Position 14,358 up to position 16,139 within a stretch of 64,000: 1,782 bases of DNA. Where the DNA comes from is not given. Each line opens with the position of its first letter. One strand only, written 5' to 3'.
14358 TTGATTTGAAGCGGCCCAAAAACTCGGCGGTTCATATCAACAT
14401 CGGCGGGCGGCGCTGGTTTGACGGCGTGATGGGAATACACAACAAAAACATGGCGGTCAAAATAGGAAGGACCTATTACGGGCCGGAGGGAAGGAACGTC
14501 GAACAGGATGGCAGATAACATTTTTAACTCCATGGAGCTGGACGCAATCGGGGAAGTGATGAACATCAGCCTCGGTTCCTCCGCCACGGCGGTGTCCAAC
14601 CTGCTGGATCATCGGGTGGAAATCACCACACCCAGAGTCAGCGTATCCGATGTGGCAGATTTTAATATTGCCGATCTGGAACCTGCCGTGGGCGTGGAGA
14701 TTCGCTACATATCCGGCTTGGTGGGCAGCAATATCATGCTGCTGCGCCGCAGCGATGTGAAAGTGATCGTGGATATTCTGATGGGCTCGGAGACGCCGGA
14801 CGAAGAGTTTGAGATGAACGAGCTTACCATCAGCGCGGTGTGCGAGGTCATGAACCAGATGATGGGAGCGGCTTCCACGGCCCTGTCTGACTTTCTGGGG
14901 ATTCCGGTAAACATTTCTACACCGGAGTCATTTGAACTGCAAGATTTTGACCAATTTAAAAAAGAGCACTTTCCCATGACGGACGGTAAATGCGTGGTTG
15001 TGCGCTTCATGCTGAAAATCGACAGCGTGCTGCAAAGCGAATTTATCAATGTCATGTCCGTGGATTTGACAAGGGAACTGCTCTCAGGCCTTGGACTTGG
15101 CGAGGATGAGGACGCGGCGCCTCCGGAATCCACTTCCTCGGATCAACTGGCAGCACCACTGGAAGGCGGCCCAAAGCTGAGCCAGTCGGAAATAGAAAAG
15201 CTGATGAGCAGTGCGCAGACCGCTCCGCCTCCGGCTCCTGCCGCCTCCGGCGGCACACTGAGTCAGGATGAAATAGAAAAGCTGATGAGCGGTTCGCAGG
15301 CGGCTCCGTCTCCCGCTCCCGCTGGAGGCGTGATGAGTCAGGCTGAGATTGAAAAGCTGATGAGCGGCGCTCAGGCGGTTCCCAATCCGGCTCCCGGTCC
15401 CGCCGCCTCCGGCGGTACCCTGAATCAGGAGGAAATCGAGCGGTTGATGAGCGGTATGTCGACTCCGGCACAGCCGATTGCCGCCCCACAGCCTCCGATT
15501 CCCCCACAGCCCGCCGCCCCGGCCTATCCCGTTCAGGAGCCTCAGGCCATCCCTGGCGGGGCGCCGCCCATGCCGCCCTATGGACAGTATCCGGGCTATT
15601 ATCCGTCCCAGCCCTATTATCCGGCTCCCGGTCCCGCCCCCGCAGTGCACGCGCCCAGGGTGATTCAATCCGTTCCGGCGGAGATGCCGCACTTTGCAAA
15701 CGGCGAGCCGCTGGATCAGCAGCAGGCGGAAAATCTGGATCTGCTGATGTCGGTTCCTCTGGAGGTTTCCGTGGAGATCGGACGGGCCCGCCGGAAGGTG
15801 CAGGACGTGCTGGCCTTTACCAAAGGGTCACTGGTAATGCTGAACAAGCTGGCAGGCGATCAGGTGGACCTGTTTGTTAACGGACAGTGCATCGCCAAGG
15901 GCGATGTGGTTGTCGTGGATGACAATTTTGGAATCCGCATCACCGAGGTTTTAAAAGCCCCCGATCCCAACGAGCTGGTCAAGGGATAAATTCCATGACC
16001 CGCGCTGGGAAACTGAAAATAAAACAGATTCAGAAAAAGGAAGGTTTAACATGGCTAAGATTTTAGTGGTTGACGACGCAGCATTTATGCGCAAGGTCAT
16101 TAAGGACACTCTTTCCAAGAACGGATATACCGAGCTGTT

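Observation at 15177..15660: FliY carries four internal tandem copies of a CheY-P-docking-like peptide instead of one N-terminal copy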

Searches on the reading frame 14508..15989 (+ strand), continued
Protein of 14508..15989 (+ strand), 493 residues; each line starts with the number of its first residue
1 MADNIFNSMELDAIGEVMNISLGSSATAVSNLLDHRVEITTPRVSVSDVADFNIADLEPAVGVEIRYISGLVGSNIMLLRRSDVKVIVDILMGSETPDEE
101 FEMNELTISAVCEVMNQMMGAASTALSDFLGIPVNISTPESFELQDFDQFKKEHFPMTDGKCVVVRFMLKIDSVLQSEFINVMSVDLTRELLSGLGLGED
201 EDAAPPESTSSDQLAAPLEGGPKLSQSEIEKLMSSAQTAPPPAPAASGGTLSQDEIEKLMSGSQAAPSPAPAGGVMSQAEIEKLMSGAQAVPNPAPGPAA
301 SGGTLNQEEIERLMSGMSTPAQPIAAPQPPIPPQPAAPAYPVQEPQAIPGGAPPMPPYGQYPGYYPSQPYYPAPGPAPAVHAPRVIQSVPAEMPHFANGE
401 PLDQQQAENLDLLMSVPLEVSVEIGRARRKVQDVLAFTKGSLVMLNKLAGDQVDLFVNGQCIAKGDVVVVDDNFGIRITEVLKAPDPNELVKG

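Call 31: find_related_loci(query=A1, collection=genome_contigs, flank=10000)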
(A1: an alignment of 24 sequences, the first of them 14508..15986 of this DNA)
Query A1 (493 aa) in genome_contigs; peptide patterns used: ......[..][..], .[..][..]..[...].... (x = any residue, [..] = any of these).
600 stretches matched a pattern (row limit reached: there are more); 589 encode a relative of the query (tblastn E <= 1e-3); the best 80 are kept; 80 distinct loci.
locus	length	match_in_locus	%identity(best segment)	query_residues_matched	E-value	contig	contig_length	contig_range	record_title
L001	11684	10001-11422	55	4-491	6e-157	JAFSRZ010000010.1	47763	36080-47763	MAG: Oscillospiraceae bacterium isolate RGIG3420 Goat_Reticulum.Co__c339427, whole genome shotgun sequence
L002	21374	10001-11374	56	1-483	1e-149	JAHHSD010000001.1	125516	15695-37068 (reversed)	MAG: Oscillospiraceae bacterium isolate MAG047 MAG047_1, whole genome shotgun sequence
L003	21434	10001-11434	55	1-485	8e-144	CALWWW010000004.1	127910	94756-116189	MAG: uncultured Oscillospiraceae bacterium isolate BRZ_BM__bin16 genome assembly, contig: BRZ_BM__NODE_220_length_127910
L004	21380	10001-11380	53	1-483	2e-142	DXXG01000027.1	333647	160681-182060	MAG TPA_asm: Clostridiales bacterium isolate HRGM_Genome_3705 HRGM_Genome_3705_27, whole genome shotgun sequence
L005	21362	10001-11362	51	1-492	6e-133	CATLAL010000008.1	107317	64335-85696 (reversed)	MAG TPA_asm: uncultured Oscillospiraceae bacterium isolate MGG03681_1680015453 genome assembly, contig: ERR2844016_456,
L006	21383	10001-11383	50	1-485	2e-129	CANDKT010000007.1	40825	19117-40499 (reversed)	MAG TPA_asm: uncultured Firmicutes bacterium isolate ERR6760081_bin.78_metawrap_v1.3_MAG genome assembly, contig: ERZ128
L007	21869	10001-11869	49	1-486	1e-129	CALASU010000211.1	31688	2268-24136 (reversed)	MAG TPA_asm: uncultured Clostridia bacterium isolate SRR6425820_bin.53_CONCOCT_v1.1_MAG genome assembly, contig: ERZ1767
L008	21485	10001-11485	49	1-485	1e-127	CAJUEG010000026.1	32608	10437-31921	MAG TPA_asm: uncultured Oscillospiraceae bacterium isolate MGBC126149 genome assembly, contig: MGBC126149.26, whole geno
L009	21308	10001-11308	49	1-485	9e-125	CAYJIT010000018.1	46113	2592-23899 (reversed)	MAG TPA_asm: uncultured Bacteroides sp. isolate ERP123703_co2_285 genome assembly, contig: NODE_393_length_46113_cov_79.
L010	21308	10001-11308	44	6-484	2e-114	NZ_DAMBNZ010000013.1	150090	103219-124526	MAG: Lacrimispora sp. isolate CTOTU49096 NODE_51_length_150090_cov_8.732489, whole genome shotgun sequence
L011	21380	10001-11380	45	3-482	6e-114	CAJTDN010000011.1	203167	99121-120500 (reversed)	Lachnospiraceae bacterium isolate A96_90.MI.DSS genome assembly, contig: MGBC000092.11, whole genome shotgun sequence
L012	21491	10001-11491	45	1-482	1e-111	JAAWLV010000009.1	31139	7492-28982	MAG: Hungatella sp. isolate ABMPRH_202_3 SL341411_scaffold_3576, whole genome shotgun sequence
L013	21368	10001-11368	46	6-482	6e-109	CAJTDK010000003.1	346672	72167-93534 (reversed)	Lachnospiraceae bacterium isolate B85_10_CF_BP genome assembly, contig: MGBC000137.3, whole genome shotgun sequence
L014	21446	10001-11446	43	1-482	6e-108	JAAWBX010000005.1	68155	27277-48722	MAG: Lachnospiraceae bacterium isolate ABMPRH_315_1 k141_315064, whole genome shotgun sequence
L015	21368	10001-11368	45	1-482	4e-108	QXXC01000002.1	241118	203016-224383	Clostridiaceae bacterium strain 1XD21-72 Scaffold2_1, whole genome shotgun sequence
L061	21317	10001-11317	34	5-483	5e-60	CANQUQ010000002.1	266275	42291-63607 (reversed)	MAG: uncultured Acetatifactor sp. isolate Lapin-032__bin19 genome assembly, contig: Lapin-032__NODE_17_length_266275_cov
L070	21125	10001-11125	32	5-483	1e-55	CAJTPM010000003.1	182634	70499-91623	MAG TPA_asm: uncultured Lachnospiraceae bacterium isolate MGBC108016 genome assembly, contig: MGBC108016.3, whole genome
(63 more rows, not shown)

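Call 54: search_protein_families(library=pfam, proteins=[L061:17286-18545:+, L061:18563-19435:+, L061:9842-11317:+, L070:18426-19304:+], max_evalue=0.001)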
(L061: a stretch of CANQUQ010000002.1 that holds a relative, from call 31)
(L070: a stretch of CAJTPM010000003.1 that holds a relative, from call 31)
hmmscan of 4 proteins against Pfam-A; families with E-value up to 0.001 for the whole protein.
L061:17286-18545:+ (420 aa): 11 families
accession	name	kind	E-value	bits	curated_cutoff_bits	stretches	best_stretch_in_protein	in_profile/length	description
PF00448.28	SRP54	-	2.3e-47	161.7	22.7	1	223-416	1-195/196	SRP54-type protein, GTPase domain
PF13401.12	AAA_22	-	1.6e-05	25.6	27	1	222-351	4-130/130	AAA domain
PF25199.1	nSTAND_NTPase5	-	2.1e-05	24.8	34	1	218-267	36-85/145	Novel STAND NTPase 5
PF04851.21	ResIII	-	3e-05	24.4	22.5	1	211-267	20-67/164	Type III restriction enzyme, res subunit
PF00004.35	AAA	-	6.2e-05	23.9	21.2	1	226-350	1-114/131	ATPase family associated with various cellular activities (AAA)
PF01926.29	MMR_HSR1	-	7.3e-05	23.3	21.9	1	226-353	2-95/113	50S ribosome-binding GTPase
PF13479.12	AAA_24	-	0.00015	22.1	27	0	224-312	3-76/195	AAA domain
PF00270.35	DEAD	-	0.00018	21.7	26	0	220-305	12-99/167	DEAD/DEAH box helicase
PF01656.29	CbiA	-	0.00022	21.6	25.4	1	231-332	7-68/125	CobQ/CobB/MinD/ParA nucleotide binding domain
PF06414.18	Zeta_toxin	-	0.00024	21.1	22.3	1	215-265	9-56/199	Zeta toxin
PF20720.3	nSTAND3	-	0.00047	20.3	27.2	0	224-340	18-107/155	Novel STAND NTPase 3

L061:18563-19435:+ (291 aa): 6 families
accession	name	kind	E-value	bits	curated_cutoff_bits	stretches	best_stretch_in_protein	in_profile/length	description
PF10609.15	ParA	-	1.7e-19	70.7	27.1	1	20-264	3-245/246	NUBPL iron-transfer P-loop NTPase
PF01656.29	CbiA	-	2.1e-17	63.7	25.4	1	23-244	1-125/125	CobQ/CobB/MinD/ParA nucleotide binding domain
PF13614.12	AAA_31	-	1.8e-14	54.5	27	1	21-175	2-162/177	AAA domain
PF00142.24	Fer4_NifH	-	2.6e-12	47.2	25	1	27-269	6-249/271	4Fe-4S iron sulfur cluster binding proteins, NifH/frxC family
PF02374.21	ArsA_ATPase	-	2.7e-06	27.3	24.3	1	22-58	3-38/305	Anion-transporting ATPase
PF09140.17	MipZ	-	0.00028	20.7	20.7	0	22-59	2-39/262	ATPase MipZ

L061:9842-11317:+ (492 aa): 4 families
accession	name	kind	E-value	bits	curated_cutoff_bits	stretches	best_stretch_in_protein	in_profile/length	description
PF04509.17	CheC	-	7.2e-26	90.3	22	2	155-190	1-36/38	CheC-like family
PF01052.25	FliMN_C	-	2e-24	85.8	23.8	1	422-491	3-72/73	Type III flagellar switch regulator (C-ring) FliN C-term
PF13690.11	CheX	-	9.8e-07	29.2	27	0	59-93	42-72/94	Chemotaxis phosphatase CheX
PF02154.20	FliM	-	0.00014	22.3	27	1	76-174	30-130/192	Flagellar motor switch protein FliM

L070:18426-19304:+ (293 aa): 5 families
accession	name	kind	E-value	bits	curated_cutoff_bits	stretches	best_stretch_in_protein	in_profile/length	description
PF10609.15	ParA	-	6.1e-19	68.9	27.1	1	23-267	3-245/246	NUBPL iron-transfer P-loop NTPase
PF01656.29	CbiA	-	5.2e-18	65.6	25.4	1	26-247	1-125/125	CobQ/CobB/MinD/ParA nucleotide binding domain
PF13614.12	AAA_31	-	4.4e-14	53.3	27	1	24-182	2-166/177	AAA domain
PF00142.24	Fer4_NifH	-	5.5e-12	46.2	25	1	30-272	6-249/271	4Fe-4S iron sulfur cluster binding proteins, NifH/frxC family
PF02374.21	ArsA_ATPase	-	2e-06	27.7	24.3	1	25-61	3-38/305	Anion-transporting ATPase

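Call 55: find_encoding_contigs(protein=P0001, flank=3000, max_places=3)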
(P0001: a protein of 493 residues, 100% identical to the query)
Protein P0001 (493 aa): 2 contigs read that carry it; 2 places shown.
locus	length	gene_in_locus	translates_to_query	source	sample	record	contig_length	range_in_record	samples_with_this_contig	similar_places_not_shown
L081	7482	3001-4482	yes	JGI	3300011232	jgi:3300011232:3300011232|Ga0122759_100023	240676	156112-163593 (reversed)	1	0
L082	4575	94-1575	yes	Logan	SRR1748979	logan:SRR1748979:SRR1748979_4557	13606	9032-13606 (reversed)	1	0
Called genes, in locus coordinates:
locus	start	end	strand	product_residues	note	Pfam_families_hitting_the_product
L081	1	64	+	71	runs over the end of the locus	PF06289:FlbD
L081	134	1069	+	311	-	PF20560:MotA_N (weak), PF01618:MotA_ExbB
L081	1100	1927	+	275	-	PF13677:MotB_plug, PF00691:OmpA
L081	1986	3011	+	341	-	PF02154:FliM, PF01052:FliMN_C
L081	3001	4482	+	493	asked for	PF04509:CheC, PF13690:CheX (faint), PF04509:CheC, PF28396:SepQ_C (weak), PF01052:FliMN_C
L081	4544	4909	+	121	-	PF00072:Response_reg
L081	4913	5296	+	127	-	PF04347:FliO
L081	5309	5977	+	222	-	PF00813:FliP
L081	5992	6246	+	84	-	PF01313:Bac_export_3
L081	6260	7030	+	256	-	PF01311:Bac_export_1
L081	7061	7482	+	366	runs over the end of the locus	PF01312:Bac_export_2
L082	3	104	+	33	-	?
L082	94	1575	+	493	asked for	PF04509:CheC, PF13690:CheX (faint), PF04509:CheC, PF28396:SepQ_C (weak), PF01052:FliMN_C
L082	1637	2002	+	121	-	PF00072:Response_reg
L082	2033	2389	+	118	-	PF04347:FliO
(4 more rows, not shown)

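Call 62: search_solved_structures(query=window:14508-15986:+, max_evalue=0.001, show_alignments=1)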
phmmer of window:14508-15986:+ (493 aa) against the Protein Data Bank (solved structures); distinct sequences matched with E-value up to 0.001: 11.
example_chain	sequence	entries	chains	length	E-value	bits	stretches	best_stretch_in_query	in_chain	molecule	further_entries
4hyn_A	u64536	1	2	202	1e-31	113.8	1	8-191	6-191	CheC, inhibitor of MCP methylation / FliN fusion protein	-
1o6a_A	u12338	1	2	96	1.1e-21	80.7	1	407-490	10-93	putative flagellar motor switch protein FliN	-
1yab_A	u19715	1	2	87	2.1e-21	79.8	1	408-490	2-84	chemotaxis protein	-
8umd_D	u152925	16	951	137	8.2e-19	71.3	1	407-483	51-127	Flagellar motor switch protein FliN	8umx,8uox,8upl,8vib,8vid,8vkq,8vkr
4yxb_A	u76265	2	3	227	2.5e-18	69.7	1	407-483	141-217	Flagellar motor switch protein FliM,Flagellar motor switch protein FliN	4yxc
1xkr_A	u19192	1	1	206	1.2e-14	57.5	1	10-140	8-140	chemotaxis protein CheC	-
2f9z_A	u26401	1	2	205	1.2e-14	57.5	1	10-140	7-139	chemotaxis protein CheC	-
4yxb_D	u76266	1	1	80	9.8e-14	54.5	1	423-483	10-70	FliM::FliN fragment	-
5xrw_A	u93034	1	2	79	3.9e-11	46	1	420-483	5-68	FliN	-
5xrw_C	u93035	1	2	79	7.1e-11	45.1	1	418-482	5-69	FliY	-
3uep_A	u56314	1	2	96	0.00011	24.6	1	401-482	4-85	YscQ-C, type III secretion protein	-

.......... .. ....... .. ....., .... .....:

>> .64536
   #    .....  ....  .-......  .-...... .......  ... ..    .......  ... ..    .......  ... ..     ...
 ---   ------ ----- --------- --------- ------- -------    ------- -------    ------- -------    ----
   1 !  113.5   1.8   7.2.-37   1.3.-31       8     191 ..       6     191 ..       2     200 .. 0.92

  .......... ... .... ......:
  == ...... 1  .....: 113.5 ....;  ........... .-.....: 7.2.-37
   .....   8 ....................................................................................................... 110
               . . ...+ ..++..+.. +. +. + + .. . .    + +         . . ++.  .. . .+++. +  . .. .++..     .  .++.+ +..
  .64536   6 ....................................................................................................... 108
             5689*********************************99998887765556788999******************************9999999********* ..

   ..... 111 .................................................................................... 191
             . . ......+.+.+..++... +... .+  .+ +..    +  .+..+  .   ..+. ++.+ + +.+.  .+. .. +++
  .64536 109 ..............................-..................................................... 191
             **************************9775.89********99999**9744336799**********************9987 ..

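Call 68: find_encoding_contigs(protein=P0254, flank=10000, max_places=1)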
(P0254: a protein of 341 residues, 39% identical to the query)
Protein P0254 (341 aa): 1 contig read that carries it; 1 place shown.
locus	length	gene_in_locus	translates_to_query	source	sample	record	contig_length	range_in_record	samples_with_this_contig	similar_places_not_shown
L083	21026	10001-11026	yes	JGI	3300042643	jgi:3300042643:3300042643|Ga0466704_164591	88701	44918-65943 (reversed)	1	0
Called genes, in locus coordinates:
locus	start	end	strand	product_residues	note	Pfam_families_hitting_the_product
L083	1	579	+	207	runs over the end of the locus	PF06635:T3SS_SCTL, PF02108:FliH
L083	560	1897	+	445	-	PF02874:ATP-synt_ab_N (weak), PF00006:ATP-synt_ab, PF18269:T3SS_ATPase_C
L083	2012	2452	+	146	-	PF02050:FliJ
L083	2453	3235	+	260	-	-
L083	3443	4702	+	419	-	PF02120:Flg_hook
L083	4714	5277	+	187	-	PF03963:FlgD, PF13861:FLgD_tudor (weak)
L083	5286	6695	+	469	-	PF00460:Flg_bb_rod, PF22692:LlgE_F_G_D1, PF07559:FlgE_D2 (weak), PF06429:Flg_bbr_C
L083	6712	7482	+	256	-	PF01618:MotA_ExbB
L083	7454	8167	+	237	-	PF13677:MotB_plug, PF00691:OmpA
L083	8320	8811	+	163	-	PF03748:FliL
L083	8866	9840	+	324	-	PF02154:FliM, PF01052:FliMN_C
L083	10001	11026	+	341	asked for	PF13690:CheX (faint), PF04509:CheC, PF01052:FliMN_C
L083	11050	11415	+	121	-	PF00072:Response_reg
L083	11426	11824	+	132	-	PF04347:FliO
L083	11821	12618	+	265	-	PF00813:FliP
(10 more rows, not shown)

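Call 69: find_encoding_contigs(protein=P0266, flank=10000, max_places=1)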
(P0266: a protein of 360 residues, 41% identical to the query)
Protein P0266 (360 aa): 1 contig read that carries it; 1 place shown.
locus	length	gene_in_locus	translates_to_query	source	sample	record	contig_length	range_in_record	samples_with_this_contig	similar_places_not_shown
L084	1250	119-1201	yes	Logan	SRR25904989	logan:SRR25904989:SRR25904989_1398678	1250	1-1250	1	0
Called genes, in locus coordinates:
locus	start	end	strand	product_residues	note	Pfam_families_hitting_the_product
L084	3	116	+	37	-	?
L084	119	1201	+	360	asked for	PF13690:CheX (faint), PF04509:CheC, PF28396:SepQ_C (weak), PF01052:FliMN_C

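Call 70: find_encoding_contigs(protein=P0256, flank=10000, max_places=1)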
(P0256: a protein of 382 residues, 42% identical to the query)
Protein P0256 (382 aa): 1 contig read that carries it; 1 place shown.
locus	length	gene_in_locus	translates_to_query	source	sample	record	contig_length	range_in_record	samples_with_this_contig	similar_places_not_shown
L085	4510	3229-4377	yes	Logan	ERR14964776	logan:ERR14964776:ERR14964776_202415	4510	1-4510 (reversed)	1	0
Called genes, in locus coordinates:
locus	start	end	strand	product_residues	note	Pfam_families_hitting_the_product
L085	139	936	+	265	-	PF01618:MotA_ExbB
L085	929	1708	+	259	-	PF13677:MotB_plug, PF00691:OmpA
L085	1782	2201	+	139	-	PF03748:FliL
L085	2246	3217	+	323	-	PF02154:FliM, PF01052:FliMN_C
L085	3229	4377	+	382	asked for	PF13690:CheX (faint), PF02154:FliM (weak), PF04509:CheC, PF28396:SepQ_C (weak), PF01052:FliMN_C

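Call 71: find_encoding_contigs(protein=P0268, flank=10000, max_places=1)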
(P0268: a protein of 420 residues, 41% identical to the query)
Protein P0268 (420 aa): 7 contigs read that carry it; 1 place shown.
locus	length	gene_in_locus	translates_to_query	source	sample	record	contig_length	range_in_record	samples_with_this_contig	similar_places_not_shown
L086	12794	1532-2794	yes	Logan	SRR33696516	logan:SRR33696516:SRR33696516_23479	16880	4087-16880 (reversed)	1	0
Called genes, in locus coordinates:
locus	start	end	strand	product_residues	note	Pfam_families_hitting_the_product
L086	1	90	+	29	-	?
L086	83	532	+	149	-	PF03748:FliL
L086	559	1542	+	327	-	PF02154:FliM, PF01052:FliMN_C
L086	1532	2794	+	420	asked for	PF13690:CheX (faint), PF02154:FliM (weak), PF04509:CheC, PF28396:SepQ_C (faint), PF04509:CheC, PF01052:FliMN_C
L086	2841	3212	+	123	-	PF00072:Response_reg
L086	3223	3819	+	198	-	PF04347:FliO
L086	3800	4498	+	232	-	PF00813:FliP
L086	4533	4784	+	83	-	PF01313:Bac_export_3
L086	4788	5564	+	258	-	PF01311:Bac_export_1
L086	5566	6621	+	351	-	PF01312:Bac_export_2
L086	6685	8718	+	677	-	PF00771:FHIPEP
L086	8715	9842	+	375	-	PF00448:SRP54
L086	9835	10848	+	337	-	PF01656:CbiA, PF10609:ParA, PF13614:AAA_31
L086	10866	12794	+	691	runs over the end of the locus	PF01627:Hpt, PF07194:P2, PF02895:H-kinase_dim, PF02518:HATPase_c, PF01584:CheW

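Call 72: find_encoding_contigs(protein=P0247, flank=10000, max_places=1)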
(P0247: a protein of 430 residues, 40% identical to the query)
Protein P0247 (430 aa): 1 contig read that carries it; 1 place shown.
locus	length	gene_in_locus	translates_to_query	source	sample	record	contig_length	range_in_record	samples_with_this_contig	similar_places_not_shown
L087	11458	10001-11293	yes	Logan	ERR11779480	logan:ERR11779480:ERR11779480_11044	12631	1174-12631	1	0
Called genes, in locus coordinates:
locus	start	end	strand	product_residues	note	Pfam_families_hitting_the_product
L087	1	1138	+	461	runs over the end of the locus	PF02874:ATP-synt_ab_N (weak), PF00006:ATP-synt_ab, PF18269:T3SS_ATPase_C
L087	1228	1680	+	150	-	PF02050:FliJ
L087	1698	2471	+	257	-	-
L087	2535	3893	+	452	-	PF02120:Flg_hook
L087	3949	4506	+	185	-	PF03963:FlgD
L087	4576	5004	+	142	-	PF12611:Flagellar_put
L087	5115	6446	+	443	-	PF00460:Flg_bb_rod, PF22692:LlgE_F_G_D1, PF06429:Flg_bbr_C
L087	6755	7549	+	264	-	PF01618:MotA_ExbB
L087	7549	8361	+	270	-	PF13677:MotB_plug, PF00691:OmpA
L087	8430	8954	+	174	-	-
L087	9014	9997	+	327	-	PF02154:FliM, PF01052:FliMN_C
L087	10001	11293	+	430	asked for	PF13690:CheX (faint), PF02154:FliM (weak), PF04509:CheC, PF28396:SepQ_C (weak), PF01052:FliMN_C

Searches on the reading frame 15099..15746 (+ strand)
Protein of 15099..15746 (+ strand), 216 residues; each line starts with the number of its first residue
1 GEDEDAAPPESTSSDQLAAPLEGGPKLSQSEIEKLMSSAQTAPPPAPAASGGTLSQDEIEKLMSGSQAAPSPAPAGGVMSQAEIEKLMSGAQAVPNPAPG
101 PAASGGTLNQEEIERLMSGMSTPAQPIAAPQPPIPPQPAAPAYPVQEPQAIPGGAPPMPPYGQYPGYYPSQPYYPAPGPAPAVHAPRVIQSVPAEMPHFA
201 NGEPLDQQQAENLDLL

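Call 10: search_protein_families(library=pfam, proteins=[window:15099-15746:+], max_evalue=10)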
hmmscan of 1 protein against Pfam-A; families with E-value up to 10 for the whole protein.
seq(216 aa): 5 families
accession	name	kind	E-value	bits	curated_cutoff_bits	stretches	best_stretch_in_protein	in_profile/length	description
PF02885.22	Glycos_trans_3N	-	0.0005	20.2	26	1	104-121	9-26/63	Glycosyl transferase family, helical bundle domain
PF20104.4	DUF6494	-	0.0021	18.8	24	1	77-93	18-34/68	Family of unknown function (DUF6494)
PF20787.2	SPP1_GP23-1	-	0.003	17.9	27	0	48-64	24-40/47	SPP1 phage GP23.1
PF05396.16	Phage_T7_Capsid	-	4.8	7.9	27.1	0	33-64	132-167/188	Phage T7 capsid assembly protein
PF09849.14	DUF2076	-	7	7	38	1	80-172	60-145/265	Uncharacterized protein conserved in bacteria (DUF2076)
